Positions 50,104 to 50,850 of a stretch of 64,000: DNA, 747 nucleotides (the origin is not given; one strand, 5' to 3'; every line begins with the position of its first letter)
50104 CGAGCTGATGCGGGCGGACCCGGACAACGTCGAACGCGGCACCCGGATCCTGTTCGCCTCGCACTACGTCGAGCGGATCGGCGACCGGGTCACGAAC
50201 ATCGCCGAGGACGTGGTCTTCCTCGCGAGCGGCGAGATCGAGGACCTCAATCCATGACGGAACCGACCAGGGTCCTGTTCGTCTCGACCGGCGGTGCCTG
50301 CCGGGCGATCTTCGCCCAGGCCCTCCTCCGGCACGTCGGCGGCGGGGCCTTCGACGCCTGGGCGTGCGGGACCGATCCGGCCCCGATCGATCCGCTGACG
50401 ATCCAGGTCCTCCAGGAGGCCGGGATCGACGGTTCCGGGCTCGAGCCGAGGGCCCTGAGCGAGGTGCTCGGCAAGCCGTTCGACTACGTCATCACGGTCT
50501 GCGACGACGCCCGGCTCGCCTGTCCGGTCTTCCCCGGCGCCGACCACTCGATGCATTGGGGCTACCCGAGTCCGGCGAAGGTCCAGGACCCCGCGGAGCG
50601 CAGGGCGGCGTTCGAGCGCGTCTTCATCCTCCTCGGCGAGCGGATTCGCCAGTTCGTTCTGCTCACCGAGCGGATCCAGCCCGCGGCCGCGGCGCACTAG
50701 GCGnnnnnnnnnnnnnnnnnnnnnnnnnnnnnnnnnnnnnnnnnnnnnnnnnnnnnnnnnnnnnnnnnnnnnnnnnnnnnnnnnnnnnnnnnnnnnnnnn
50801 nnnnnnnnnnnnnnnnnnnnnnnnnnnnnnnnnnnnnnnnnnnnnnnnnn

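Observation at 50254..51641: A Cys-to-Ser ArsC variant, a canonical ArsC and a SixA-like phosphatase are translationally coupled to phoU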

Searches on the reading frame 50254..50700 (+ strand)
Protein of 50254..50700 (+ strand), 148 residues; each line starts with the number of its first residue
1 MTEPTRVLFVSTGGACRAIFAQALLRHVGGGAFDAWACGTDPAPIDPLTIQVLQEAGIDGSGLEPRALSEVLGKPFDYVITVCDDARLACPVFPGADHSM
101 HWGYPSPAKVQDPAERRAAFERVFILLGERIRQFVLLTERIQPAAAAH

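Call 5: search_protein_families(library=pfam, proteins=[window:50254-50700:+], max_evalue=0.01)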
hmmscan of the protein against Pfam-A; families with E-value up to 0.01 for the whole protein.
window:50254-50700:+ (148 aa): 1 family
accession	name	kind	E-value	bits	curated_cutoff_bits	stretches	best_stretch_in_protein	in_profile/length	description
PF01451.26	LMWPc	-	9.3e-16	58.8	23.2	1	7-134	1-143/144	Low molecular weight phosphotyrosine protein phosphatase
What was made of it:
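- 50254..50700 (+): ORF1 (LMW1): an ArsC-like LMWPc protein that lacks the nucleophilic Cys and the general-acid Asp. Proposed pseudo-reductase. PF01451 E=9e-16 (call 5).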

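Call 6: search_protein_families(library=ncbifam, proteins=[window:50254-50700:+], max_evalue=0.01)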
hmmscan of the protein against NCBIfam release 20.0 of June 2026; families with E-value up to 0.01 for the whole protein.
window:50254-50700:+ (148 aa): 3 families
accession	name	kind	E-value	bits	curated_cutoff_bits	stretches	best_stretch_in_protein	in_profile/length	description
TIGR02691.1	arsC_pI258_fam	equivalog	1.7e-18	67.1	174.3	1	7-134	1-129/129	arsenate reductase (thioredoxin)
NF010053.0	PRK13530.1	subfamily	7.4e-18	65.2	215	1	7-135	6-129/133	arsenate reductase (thioredoxin)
TIGR02689.1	ars_reduc_gluta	equivalog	2.5e-09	37.4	157.6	1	6-84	2-80/126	arsenate reductase, glutathione/glutaredoxin type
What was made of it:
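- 50254..50700 (+): TIGR02691 67 bits, far below the cutoff of 174 (call 6).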

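Call 7: find_homologous_proteins(query=window:50254-50700:+, max_evalue=0.001)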
Query window:50254-50700:+ (148 aa): 2649 proteins with E <= 0.001 among 2752 candidates; the best 120 are listed.
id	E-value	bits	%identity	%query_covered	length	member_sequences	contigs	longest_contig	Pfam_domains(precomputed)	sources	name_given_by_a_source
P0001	2.9e-85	302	90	100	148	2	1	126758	PF01451.28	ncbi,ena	-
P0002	5.3e-68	246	75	97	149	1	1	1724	PF01451.28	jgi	jgi:protein-tyrosine-phosphatase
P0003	1.9e-67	244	73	97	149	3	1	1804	PF01451.28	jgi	-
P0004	3.1e-67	243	72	99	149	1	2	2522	PF01451.28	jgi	jgi:protein-tyrosine-phosphatase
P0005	7.0e-67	242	73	97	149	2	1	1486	PF01451.28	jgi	jgi:protein-tyrosine-phosphatase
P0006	7.5e-67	242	73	96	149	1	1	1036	PF01451.28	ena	-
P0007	1.2e-66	241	70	97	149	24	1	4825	PF01451.28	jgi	jgi:arsenate reductase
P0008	2.4e-66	240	70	97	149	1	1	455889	PF01451.28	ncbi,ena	-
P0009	2.6e-65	237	69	97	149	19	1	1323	PF01451.28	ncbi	-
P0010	2.3e-64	234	70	99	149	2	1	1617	PF01451.28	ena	-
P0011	5.2e-64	233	69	97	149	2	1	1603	PF01451.28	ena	-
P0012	9.4e-64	232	70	96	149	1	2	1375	PF01451.28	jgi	jgi:protein-tyrosine-phosphatase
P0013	2.4e-60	221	71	91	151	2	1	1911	PF01451.28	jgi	jgi:arsenate reductase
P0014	7.1e-59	216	68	97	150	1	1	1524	PF01451.28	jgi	-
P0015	3.0e-58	214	68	99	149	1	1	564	PF01451.28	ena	-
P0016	3.1e-58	214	69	97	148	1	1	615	PF01451.28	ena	-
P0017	3.7e-58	214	68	95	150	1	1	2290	PF01451.28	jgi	-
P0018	5.0e-58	213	68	93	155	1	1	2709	PF01451.28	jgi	jgi:protein-tyrosine-phosphatase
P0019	6.0e-58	213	67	97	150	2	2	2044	PF01451.28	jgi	jgi:protein-tyrosine-phosphatase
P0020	1.2e-57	212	67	91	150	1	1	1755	PF01451.28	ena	-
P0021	1.4e-57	212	68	97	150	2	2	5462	PF01451.28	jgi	jgi:arsenate reductase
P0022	2.6e-57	211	68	97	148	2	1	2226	PF01451.28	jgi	jgi:protein-tyrosine-phosphatase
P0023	4.2e-57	210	67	97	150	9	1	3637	PF01451.28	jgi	jgi:protein-tyrosine-phosphatase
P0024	1.1e-56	209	69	93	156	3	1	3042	PF01451.28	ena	-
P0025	3.8e-56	207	69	93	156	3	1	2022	PF01451.28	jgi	-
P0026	5.0e-56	207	64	98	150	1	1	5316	PF01451.28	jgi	jgi:protein-tyrosine-phosphatase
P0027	1.6e-55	205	67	97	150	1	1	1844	PF01451.28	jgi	-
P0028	3.6e-55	204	64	95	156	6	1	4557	PF01451.28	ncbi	ncbi:MAG TPA: arsenate reductase ArsC [Candidatus Limnocylindrales bacterium]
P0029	1.6e-54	202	65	97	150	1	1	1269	PF01451.28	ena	-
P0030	7.8e-54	200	64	97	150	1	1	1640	PF01451.28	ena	-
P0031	1.7e-53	198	63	97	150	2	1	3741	PF01451.28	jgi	jgi:protein-tyrosine-phosphatase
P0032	2.4e-52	195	64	95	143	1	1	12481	PF01451.28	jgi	jgi:arsenate reductase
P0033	3.1e-52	194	60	99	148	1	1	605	PF01451.28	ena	-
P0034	3.4e-51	191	61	97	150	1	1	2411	PF01451.28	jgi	jgi:arsenate reductase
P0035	4.6e-50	187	61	95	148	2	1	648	PF01451.28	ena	-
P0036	1.7e-48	182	60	99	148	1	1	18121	PF01451.28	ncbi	ncbi:MAG: arsenate reductase ArsC [Candidatus Limnocylindrales bacterium]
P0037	1.8e-48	182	60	99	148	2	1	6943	PF01451.28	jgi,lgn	-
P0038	2.3e-48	182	59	94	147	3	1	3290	PF01451.28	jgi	jgi:arsenate reductase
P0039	2.3e-48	182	58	99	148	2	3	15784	PF01451.28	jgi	jgi:protein-tyrosine-phosphatase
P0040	3.2e-48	181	57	97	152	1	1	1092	PF01451.28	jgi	jgi:arsenate reductase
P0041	6.3e-48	180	60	99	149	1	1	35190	PF01451.28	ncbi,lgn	-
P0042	8.2e-48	180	59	98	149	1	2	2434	PF01451.28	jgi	-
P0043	1.3e-47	179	60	93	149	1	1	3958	PF01451.28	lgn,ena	-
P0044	1.8e-47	179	58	93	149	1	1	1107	PF01451.28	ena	-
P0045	2.6e-47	178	58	97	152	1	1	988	PF01451.28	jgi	jgi:protein-tyrosine-phosphatase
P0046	3.0e-47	178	59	98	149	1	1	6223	PF01451.28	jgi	-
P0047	3.9e-47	178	57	97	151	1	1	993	PF01451.28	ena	-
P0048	4.3e-47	178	59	93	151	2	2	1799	PF01451.28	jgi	jgi:arsenate reductase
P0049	4.5e-47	178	57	99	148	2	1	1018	PF01451.28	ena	-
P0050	4.8e-47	177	58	97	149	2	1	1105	PF01451.28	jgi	jgi:arsenate reductase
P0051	6.2e-47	177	57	98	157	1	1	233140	PF01451.28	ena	-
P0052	6.6e-47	177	60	98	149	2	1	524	PF01451.28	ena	-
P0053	7.0e-47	177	59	99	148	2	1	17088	PF01451.28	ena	-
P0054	9.5e-47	177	57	99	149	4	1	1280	PF01451.28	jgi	jgi:protein-tyrosine-phosphatase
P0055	1.2e-46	176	60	98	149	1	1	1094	PF01451.28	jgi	jgi:arsenate reductase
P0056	1.3e-46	176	61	98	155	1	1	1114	PF01451.28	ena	-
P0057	2.4e-46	175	58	97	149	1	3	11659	PF01451.28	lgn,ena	-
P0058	3.3e-46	175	56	97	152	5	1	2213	PF01451.28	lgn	-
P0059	3.8e-46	175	56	98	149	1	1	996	PF01451.28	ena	-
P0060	4.1e-46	174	57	98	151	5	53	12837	PF01451.28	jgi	jgi:arsenate reductase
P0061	5.1e-46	174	58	95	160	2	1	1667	PF01451.28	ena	-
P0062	6.0e-46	174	57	99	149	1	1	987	PF01451.28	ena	-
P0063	8.0e-46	174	55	97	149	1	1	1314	PF01451.28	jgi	jgi:arsenate reductase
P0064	9.2e-46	173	55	98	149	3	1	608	PF01451.28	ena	-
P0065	1.0e-45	173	56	97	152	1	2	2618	PF01451.28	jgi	jgi:protein-tyrosine-phosphatase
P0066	1.1e-45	173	56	93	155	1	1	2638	PF01451.28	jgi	jgi:arsenate reductase (thioredoxin)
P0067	1.1e-45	173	58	95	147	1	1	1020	PF01451.28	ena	-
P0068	1.2e-45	173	58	97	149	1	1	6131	PF01451.28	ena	-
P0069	1.2e-45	173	58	99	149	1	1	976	PF01451.28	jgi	jgi:arsenate reductase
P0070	1.3e-45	173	58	97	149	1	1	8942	PF01451.28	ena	-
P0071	1.6e-45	173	58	97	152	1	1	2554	PF01451.28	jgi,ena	-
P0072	2.5e-45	172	57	91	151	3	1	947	PF01451.28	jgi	jgi:arsenate reductase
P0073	2.6e-45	172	57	95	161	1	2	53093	PF01451.28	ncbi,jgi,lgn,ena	-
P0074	2.6e-45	172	58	94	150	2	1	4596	PF01451.28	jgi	jgi:protein-tyrosine-phosphatase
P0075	3.1e-45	172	57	91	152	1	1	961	PF01451.28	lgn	-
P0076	4.1e-45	171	56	97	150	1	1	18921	PF01451.28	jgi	jgi:arsenate reductase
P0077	4.4e-45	171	55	99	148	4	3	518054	PF01451.28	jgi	jgi:arsenate reductase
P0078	4.8e-45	171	60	95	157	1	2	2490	PF01451.28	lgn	-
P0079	4.9e-45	171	54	93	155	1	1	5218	PF01451.28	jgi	jgi:arsenate reductase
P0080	5.0e-45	171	56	97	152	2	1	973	PF01451.28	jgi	jgi:arsenate reductase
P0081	5.0e-45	171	55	98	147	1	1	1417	PF01451.28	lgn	-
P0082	5.1e-45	171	55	98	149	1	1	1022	PF01451.28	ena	-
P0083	5.2e-45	171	56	99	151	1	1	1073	PF01451.28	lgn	-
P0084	5.3e-45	171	55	93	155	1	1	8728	PF01451.28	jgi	jgi:arsenate reductase (thioredoxin)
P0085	7.0e-45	170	57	96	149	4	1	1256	PF01451.28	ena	-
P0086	7.4e-45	170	55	98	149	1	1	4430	PF01451.28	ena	-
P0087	8.5e-45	170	55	99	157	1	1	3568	PF01451.28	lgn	-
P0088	9.6e-45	170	55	99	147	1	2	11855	PF01451.28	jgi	jgi:arsenate reductase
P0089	9.6e-45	170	55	96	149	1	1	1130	PF01451.28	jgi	jgi:protein-tyrosine-phosphatase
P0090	1.0e-44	170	58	99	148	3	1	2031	PF01451.28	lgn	-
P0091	1.1e-44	170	60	97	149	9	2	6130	PF01451.28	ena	-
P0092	1.2e-44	170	54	96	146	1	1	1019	PF01451.28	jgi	jgi:arsenate reductase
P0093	1.5e-44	169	56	95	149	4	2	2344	PF01451.28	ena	-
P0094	1.9e-44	169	57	95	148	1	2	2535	PF01451.28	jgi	jgi:arsenate reductase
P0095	2.0e-44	169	55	97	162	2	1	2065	PF01451.28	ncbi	-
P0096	2.1e-44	169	56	96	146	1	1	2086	PF01451.28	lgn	-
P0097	2.2e-44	169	54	98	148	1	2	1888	PF01451.28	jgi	jgi:arsenate reductase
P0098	2.3e-44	169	56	95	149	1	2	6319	PF01451.28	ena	-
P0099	2.3e-44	169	51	97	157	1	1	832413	PF01451.28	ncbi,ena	-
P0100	2.4e-44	169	54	99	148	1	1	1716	PF01451.28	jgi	jgi:arsenate reductase (thioredoxin)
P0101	2.5e-44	169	55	97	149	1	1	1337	PF01451.28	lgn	-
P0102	2.6e-44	169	55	96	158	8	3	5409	PF01451.28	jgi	-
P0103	2.9e-44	168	55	93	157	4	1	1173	PF01451.28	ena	-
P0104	3.3e-44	168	54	99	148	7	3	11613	PF01451.28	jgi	jgi:protein-tyrosine-phosphatase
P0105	3.5e-44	168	54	96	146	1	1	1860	PF01451.28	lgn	-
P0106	3.5e-44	168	56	95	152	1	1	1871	PF01451.28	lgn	-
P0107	3.9e-44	168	56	100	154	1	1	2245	PF01451.28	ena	-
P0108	4.2e-44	168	54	99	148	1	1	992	PF01451.28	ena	-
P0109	4.2e-44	168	54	93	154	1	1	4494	PF01451.28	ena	-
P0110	4.3e-44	168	53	96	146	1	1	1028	PF01451.28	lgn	-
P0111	4.5e-44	168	57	93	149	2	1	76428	PF01451.28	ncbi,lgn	-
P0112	5.2e-44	168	55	97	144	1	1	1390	PF01451.28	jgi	jgi:arsenate reductase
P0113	5.2e-44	168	55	98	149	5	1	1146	PF01451.28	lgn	-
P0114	5.4e-44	168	57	97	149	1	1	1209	PF01451.28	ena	-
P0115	5.9e-44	167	58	97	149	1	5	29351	PF01451.28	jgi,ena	-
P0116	6.3e-44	167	57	93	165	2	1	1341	PF01451.28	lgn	-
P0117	6.6e-44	167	56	94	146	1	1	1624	PF01451.28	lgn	-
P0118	6.8e-44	167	55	96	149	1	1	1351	PF01451.28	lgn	-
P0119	9.1e-44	167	57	93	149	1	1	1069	PF01451.28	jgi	jgi:arsenate reductase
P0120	1.0e-43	167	55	97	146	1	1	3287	PF01451.28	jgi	jgi:arsenate reductase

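Call 8: search_solved_structures(query=window:50254-50700:+, max_evalue=0.01, show_alignments=3)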
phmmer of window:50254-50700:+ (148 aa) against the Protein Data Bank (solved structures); distinct sequences matched with E-value up to 0.01: 15.
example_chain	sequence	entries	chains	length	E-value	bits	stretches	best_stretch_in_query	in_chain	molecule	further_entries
8p5n_A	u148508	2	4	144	9.6e-30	106.6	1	3-135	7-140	Low molecular weight phosphatase family protein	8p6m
1jl3_A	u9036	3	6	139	7.4e-17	64.8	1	7-135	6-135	ARSENATE REDUCTASE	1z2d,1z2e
2ipa_B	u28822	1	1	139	7.2e-15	58.3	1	7-135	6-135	Protein arsC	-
2cd7_A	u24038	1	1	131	8.9e-14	54.8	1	6-111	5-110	PROTEIN ARSC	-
1ljl_A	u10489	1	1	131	1.2e-13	54.3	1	6-111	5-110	arsenate reductase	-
1jf8_A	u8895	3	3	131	4.5e-13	52.5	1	6-111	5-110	arsenate reductase | Protein arsC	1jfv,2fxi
1lju_A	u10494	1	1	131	2.3e-12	50.2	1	6-111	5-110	arsenate reductase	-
3t38_A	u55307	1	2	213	3e-12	49.8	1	5-109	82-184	Arsenate Reductase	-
1lk0_A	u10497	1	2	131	3.1e-12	49.8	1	6-111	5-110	arsenate reductase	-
1rxe_A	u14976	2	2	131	1.2e-11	47.9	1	6-111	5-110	Arsenate reductase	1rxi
1y1l_A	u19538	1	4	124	6.5e-08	35.7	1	6-132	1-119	arsenate reductase (arsC)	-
2l17_A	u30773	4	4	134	1e-07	35.1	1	5-85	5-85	Arsenate reductase | Glutaredoxin arsenate reductase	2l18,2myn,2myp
3rh0_A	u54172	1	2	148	1.2e-05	28.4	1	6-93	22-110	ARSENATE REDUCTASE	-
2myu_A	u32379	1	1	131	1.7e-05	27.9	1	6-85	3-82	Glutaredoxin arsenate reductase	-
2l19_A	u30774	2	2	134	3.6e-05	26.8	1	6-87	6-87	Arsenate reductase | Glutaredoxin arsenate reductase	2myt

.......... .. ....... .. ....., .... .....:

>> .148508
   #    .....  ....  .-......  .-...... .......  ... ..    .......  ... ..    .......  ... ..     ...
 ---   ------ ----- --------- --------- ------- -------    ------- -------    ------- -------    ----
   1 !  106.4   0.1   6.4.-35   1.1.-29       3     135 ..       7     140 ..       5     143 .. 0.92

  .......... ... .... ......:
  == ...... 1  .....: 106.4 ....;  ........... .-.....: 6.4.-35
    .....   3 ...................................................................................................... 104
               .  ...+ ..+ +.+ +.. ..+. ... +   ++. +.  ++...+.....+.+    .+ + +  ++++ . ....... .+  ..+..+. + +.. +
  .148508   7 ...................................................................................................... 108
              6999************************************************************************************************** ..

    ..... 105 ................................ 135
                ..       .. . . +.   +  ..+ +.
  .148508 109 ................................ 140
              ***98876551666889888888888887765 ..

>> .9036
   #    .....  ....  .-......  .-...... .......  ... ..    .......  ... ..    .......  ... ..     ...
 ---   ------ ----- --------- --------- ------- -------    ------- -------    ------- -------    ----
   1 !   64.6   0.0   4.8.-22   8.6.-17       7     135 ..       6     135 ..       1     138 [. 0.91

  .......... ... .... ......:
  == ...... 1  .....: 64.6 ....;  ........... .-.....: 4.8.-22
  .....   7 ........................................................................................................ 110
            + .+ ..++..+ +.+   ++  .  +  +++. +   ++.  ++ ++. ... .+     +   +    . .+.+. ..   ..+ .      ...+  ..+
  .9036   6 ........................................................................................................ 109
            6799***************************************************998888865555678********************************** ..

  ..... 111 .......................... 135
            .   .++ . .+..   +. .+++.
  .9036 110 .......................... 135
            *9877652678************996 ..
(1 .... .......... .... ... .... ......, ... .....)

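Call 12: find_encoding_contigs(protein=P0008, flank=6000, max_places=3)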
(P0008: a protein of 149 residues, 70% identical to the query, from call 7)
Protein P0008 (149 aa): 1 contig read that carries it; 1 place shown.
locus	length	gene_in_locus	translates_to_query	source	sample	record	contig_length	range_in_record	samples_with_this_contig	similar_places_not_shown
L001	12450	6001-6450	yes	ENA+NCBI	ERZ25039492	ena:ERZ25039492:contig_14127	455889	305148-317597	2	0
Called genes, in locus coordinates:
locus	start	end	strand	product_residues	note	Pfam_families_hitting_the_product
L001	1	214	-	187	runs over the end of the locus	-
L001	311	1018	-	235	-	PF14329:DUF4386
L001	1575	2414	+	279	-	PF01547:SBP_bac_1 (weak), PF12849:PBP_like_2, PF12727:PBP_like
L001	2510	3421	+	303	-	PF00528:BPD_transp_1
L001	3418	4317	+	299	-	PF00528:BPD_transp_1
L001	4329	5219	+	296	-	PF00005:ABC_tran, PF02463:SMC_N (faint), PF13304:AAA_21 (faint)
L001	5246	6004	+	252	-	PF01895:PhoU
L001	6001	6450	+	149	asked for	PF01451:LMWPc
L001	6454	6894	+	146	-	PF01451:LMWPc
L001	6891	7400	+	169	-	PF00300:His_Phos_1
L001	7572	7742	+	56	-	-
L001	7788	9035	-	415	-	PF01266:DAO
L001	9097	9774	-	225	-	PF03009:GDPD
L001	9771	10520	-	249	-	PF03372:Exo_endo_phos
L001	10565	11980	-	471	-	PF00512:HisKA, PF02518:HATPase_c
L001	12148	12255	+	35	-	-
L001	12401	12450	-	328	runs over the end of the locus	PF10646:Germane, PF10648:Gmad2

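Call 13: find_encoding_contigs(protein=P0001, flank=6000, max_places=3)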
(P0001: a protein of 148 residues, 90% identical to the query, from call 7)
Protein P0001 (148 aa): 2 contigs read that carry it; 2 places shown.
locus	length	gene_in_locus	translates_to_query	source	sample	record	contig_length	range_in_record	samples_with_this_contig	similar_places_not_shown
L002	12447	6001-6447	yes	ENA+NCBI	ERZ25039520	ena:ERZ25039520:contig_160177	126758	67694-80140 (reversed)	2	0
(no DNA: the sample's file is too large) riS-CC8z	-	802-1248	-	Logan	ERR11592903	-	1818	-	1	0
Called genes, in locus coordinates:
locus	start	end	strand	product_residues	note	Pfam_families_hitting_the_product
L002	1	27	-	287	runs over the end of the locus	PF02541:Ppx-GppA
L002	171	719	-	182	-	-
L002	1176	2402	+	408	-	PF12849:PBP_like_2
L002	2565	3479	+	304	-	PF00528:BPD_transp_1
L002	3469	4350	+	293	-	PF00528:BPD_transp_1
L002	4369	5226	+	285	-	PF20703:nSTAND1 (faint), PF02463:SMC_N, PF00005:ABC_tran, PF13304:AAA_21 (faint)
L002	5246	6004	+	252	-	PF01895:PhoU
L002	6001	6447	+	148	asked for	PF01451:LMWPc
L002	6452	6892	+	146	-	PF01451:LMWPc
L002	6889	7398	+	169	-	PF00300:His_Phos_1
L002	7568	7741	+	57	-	-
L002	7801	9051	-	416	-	PF01266:DAO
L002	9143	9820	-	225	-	PF03009:GDPD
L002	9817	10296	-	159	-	PF03372:Exo_endo_phos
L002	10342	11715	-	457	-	PF08448:PAS_4 (weak), PF00512:HisKA, PF02518:HATPase_c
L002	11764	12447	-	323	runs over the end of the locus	PF10646:Germane, PF10648:Gmad2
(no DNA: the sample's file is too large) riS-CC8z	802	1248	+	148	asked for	PF01451:LMWPc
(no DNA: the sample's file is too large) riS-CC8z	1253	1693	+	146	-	PF01451:LMWPc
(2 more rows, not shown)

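Call 14: find_encoding_contigs(protein=P0115, flank=6000, max_places=2)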
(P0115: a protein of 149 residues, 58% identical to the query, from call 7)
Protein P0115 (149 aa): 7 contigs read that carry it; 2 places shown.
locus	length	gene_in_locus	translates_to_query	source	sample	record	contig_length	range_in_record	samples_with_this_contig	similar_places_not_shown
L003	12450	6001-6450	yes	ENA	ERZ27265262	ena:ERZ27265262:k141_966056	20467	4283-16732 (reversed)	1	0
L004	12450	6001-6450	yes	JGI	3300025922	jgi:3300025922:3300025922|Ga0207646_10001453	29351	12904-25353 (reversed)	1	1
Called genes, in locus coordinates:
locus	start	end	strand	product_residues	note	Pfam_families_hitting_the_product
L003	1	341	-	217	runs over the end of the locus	-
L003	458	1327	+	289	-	PF00486:Trans_reg_C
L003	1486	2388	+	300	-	PF12849:PBP_like_2, PF13531:SBP_bac_11 (weak), PF12727:PBP_like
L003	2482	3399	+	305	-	PF00528:BPD_transp_1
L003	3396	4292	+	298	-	PF00528:BPD_transp_1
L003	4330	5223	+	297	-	PF00005:ABC_tran, PF02463:SMC_N (faint), PF13304:AAA_21 (faint)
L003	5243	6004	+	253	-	PF01895:PhoU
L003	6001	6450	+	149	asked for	PF01451:LMWPc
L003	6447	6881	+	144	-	PF01451:LMWPc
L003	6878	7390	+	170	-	PF00300:His_Phos_1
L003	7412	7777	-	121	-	PF12840:HTH_20, PF01022:HTH_5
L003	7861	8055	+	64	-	-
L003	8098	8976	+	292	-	PF01135:PCMT, PF13489:Methyltransf_23, PF01209:Ubie_methyltran, PF06325:PrmA (weak), PF08241:Methyltransf_11, PF08242:Methyltransf_12, PF13649:Methyltransf_25, PF13847:Methyltransf_31, +1 more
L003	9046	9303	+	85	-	-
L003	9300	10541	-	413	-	PF01266:DAO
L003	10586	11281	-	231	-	PF03009:GDPD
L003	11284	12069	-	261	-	PF03372:Exo_endo_phos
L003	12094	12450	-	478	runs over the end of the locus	PF00512:HisKA, PF02518:HATPase_c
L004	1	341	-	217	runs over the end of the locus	-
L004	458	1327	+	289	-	PF00486:Trans_reg_C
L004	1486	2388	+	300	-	PF12849:PBP_like_2, PF13531:SBP_bac_11 (weak), PF12727:PBP_like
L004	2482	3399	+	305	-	PF00528:BPD_transp_1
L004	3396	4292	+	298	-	PF00528:BPD_transp_1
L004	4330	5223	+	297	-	PF00005:ABC_tran, PF02463:SMC_N (faint), PF13304:AAA_21 (faint)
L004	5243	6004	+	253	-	PF01895:PhoU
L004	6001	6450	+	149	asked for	PF01451:LMWPc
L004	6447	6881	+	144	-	PF01451:LMWPc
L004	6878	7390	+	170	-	PF00300:His_Phos_1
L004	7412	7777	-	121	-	PF12840:HTH_20, PF01022:HTH_5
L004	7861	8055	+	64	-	-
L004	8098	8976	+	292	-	PF01135:PCMT, PF13489:Methyltransf_23, PF01209:Ubie_methyltran, PF06325:PrmA (weak), PF08241:Methyltransf_11, PF08242:Methyltransf_12, PF13649:Methyltransf_25, PF13847:Methyltransf_31, +1 more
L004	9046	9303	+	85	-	-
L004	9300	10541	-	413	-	PF01266:DAO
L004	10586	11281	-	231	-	PF03009:GDPD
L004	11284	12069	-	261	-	PF03372:Exo_endo_phos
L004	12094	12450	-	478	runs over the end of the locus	PF00512:HisKA, PF02518:HATPase_c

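Call 15: find_encoding_contigs(protein=P0041, flank=6000, max_places=2)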
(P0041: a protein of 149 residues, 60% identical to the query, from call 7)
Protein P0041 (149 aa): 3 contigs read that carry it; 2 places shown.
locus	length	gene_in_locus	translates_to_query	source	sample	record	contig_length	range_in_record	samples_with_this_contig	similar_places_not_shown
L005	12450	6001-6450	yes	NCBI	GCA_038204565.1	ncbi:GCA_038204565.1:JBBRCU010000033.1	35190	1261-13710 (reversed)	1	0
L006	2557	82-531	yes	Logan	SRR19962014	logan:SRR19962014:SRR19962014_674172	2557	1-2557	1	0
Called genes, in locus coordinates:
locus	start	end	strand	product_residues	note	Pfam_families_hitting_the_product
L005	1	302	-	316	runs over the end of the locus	PF02541:Ppx-GppA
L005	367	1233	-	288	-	-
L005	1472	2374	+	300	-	PF12849:PBP_like_2, PF12727:PBP_like (weak)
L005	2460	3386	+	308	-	PF00528:BPD_transp_1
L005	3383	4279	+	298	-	PF00528:BPD_transp_1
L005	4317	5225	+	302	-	PF00005:ABC_tran, PF02463:SMC_N (faint), PF13304:AAA_21 (faint)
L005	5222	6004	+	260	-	PF01895:PhoU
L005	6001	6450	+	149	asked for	PF01451:LMWPc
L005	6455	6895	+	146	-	PF01451:LMWPc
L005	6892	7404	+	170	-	PF00300:His_Phos_1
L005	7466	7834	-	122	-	PF12840:HTH_20, PF01022:HTH_5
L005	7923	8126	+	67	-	-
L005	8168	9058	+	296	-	PF13489:Methyltransf_23, PF01135:PCMT, PF01209:Ubie_methyltran, PF06325:PrmA (weak), PF13847:Methyltransf_31, PF08241:Methyltransf_11, PF08242:Methyltransf_12, PF13649:Methyltransf_25, +1 more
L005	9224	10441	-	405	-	PF01266:DAO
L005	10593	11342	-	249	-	PF03009:GDPD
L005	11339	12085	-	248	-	PF03372:Exo_endo_phos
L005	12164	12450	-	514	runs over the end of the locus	?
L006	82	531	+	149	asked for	PF01451:LMWPc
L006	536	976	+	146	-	PF01451:LMWPc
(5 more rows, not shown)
